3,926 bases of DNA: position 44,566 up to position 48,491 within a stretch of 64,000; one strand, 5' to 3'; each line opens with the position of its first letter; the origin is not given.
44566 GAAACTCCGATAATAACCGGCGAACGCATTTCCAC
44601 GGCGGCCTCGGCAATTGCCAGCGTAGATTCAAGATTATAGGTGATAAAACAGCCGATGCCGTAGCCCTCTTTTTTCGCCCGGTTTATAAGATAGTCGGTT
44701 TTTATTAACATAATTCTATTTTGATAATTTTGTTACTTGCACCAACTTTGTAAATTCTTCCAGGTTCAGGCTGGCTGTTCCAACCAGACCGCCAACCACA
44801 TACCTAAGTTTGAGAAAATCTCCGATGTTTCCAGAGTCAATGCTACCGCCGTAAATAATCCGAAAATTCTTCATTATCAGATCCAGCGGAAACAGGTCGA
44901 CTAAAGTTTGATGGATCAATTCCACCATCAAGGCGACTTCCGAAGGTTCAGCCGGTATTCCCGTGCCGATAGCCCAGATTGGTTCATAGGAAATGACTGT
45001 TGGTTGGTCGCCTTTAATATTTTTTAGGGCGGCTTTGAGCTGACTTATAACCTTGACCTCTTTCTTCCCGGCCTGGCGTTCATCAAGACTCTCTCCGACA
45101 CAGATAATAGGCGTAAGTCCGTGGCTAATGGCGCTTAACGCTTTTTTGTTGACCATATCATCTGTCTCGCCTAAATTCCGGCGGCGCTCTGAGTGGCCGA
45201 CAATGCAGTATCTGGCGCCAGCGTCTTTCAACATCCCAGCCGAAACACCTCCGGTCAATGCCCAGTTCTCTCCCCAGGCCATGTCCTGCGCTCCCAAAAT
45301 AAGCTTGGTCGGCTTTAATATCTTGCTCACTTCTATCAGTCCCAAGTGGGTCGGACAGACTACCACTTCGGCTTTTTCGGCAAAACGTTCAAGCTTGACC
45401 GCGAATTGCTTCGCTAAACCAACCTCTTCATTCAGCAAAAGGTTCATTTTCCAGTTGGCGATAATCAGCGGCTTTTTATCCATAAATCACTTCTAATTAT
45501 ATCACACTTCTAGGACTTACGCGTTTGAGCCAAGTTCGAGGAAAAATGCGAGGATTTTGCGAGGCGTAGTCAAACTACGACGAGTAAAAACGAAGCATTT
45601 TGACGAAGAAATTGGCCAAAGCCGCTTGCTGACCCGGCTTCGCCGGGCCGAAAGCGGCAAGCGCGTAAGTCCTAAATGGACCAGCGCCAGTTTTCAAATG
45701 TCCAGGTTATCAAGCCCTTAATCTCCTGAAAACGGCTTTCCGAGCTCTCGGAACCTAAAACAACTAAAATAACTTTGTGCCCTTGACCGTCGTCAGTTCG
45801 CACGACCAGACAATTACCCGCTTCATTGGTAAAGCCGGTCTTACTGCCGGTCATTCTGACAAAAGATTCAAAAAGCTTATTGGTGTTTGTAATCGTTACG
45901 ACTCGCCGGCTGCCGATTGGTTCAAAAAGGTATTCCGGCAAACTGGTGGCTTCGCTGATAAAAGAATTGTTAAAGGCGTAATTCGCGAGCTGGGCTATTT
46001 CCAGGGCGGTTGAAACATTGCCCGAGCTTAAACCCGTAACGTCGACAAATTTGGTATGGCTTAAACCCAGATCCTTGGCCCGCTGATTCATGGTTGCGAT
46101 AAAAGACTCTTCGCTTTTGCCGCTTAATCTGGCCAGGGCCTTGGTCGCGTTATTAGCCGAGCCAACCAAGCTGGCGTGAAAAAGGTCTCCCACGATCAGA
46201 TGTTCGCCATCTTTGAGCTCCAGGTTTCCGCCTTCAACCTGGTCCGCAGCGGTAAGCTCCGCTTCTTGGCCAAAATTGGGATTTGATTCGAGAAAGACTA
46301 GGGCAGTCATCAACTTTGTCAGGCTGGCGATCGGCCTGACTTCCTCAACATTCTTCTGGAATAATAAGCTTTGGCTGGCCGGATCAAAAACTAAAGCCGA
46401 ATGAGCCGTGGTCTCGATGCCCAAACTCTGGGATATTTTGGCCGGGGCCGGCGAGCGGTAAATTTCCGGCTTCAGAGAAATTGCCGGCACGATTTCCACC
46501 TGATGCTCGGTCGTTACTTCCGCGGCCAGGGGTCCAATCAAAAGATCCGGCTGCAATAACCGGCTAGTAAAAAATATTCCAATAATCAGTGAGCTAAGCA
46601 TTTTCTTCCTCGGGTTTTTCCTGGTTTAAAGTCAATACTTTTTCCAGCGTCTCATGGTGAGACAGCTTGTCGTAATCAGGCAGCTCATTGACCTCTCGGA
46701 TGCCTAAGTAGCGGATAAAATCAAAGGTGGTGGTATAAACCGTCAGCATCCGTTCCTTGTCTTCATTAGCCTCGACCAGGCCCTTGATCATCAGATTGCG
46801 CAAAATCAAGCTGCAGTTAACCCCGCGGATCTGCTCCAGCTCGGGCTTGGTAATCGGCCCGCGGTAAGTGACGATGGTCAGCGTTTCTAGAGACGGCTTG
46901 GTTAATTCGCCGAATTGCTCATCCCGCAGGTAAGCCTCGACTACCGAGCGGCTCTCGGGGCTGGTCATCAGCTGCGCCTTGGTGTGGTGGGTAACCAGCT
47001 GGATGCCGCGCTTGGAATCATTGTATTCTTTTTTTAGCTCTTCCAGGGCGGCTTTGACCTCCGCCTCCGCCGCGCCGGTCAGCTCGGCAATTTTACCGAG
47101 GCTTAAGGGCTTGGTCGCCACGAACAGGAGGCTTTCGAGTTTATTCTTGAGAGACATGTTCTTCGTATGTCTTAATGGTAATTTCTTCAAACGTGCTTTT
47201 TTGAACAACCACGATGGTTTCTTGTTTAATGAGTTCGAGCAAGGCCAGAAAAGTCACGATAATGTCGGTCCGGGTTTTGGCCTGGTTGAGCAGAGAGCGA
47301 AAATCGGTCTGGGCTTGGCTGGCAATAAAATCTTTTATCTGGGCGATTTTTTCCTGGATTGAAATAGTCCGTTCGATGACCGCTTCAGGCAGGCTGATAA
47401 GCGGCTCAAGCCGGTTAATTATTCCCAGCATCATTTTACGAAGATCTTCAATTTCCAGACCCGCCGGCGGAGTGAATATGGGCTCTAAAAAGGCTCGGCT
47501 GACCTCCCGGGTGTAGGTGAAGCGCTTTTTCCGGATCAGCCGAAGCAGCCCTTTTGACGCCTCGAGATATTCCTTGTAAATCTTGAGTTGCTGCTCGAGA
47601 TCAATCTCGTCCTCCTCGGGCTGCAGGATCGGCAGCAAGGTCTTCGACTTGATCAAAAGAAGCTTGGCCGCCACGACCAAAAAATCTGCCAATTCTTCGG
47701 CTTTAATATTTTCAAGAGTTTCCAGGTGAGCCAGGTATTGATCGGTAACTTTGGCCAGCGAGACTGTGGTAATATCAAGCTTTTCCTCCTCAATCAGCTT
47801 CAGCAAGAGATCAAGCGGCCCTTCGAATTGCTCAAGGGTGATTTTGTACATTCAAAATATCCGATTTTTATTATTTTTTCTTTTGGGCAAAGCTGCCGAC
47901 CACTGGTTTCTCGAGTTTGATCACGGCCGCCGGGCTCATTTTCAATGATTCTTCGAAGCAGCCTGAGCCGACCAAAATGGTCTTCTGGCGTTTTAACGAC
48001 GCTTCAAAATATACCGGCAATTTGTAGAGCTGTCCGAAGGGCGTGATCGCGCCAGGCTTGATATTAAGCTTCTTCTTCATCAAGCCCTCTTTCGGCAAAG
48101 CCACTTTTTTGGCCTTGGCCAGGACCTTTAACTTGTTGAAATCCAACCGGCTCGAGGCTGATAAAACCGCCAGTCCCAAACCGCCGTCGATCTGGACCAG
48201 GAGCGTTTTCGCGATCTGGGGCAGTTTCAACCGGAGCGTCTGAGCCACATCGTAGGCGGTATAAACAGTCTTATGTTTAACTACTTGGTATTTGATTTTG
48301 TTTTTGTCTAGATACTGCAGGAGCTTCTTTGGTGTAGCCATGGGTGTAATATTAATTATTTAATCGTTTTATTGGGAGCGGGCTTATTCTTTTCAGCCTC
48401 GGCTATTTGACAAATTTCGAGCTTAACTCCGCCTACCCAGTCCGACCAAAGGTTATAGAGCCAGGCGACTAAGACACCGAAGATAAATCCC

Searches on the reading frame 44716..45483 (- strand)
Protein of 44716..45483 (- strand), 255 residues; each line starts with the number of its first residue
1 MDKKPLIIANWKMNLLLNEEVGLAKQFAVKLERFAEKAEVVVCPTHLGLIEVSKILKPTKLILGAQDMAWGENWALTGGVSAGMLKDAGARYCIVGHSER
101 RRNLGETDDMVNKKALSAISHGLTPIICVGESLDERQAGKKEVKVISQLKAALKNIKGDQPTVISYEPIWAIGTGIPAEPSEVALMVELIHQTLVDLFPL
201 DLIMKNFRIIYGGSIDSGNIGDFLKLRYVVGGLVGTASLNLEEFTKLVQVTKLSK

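Call 63: search_protein_families(library=pfam, proteins=[window:44716-45483:-], max_evalue=0.00001)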
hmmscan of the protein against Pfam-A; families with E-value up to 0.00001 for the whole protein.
window:44716-45483:- (255 aa): 1 family
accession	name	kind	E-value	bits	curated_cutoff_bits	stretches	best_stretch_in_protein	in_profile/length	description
PF00121.24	TIM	-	1.1e-73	248.2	20.1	1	5-249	1-243/245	Triosephosphate isomerase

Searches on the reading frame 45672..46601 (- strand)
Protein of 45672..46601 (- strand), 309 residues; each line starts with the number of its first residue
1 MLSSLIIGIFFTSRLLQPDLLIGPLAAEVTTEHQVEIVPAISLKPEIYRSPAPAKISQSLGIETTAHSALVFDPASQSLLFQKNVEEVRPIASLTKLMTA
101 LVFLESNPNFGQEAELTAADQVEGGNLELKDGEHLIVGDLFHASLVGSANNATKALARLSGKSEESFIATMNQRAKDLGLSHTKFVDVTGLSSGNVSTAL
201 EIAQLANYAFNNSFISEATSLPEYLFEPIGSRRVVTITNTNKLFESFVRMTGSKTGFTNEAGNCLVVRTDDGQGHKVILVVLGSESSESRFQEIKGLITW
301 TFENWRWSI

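Call 64: search_protein_families(library=pfam, proteins=[window:45672-46601:-], max_evalue=0.00001)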
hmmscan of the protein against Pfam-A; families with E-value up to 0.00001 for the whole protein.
window:45672-46601:- (309 aa): 2 families
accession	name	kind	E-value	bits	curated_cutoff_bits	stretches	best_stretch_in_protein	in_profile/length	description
PF00768.25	Peptidase_S11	-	7.3e-45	153.7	27.6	1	63-285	9-238/239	D-alanyl-D-alanine carboxypeptidase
PF13354.11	Beta-lactamase2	-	2e-07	31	22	1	79-270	12-203/214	Beta-lactamase enzyme family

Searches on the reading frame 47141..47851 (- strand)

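Call 64: search_protein_families(library=pfam, proteins=[window:47141-47851:-], max_evalue=0.00001)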
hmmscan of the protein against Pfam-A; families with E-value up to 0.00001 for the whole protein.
window:47141-47851:- (236 aa): 1 family
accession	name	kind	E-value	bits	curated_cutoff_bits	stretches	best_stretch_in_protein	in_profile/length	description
PF02616.19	SMC_ScpA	-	2.1e-24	87.2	24.6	1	19-227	1-230/232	Segregation and condensation protein ScpA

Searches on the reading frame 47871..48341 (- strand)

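Call 64: search_protein_families(library=pfam, proteins=[window:47871-48341:-], max_evalue=0.00001)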
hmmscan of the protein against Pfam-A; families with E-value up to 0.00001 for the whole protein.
window:47871-48341:- (156 aa): 1 family
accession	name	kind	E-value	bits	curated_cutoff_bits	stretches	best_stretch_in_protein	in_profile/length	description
PF04073.20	tRNA_edit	-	7.1e-23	81.5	25.5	1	23-143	1-123/123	Aminoacyl-tRNA editing domain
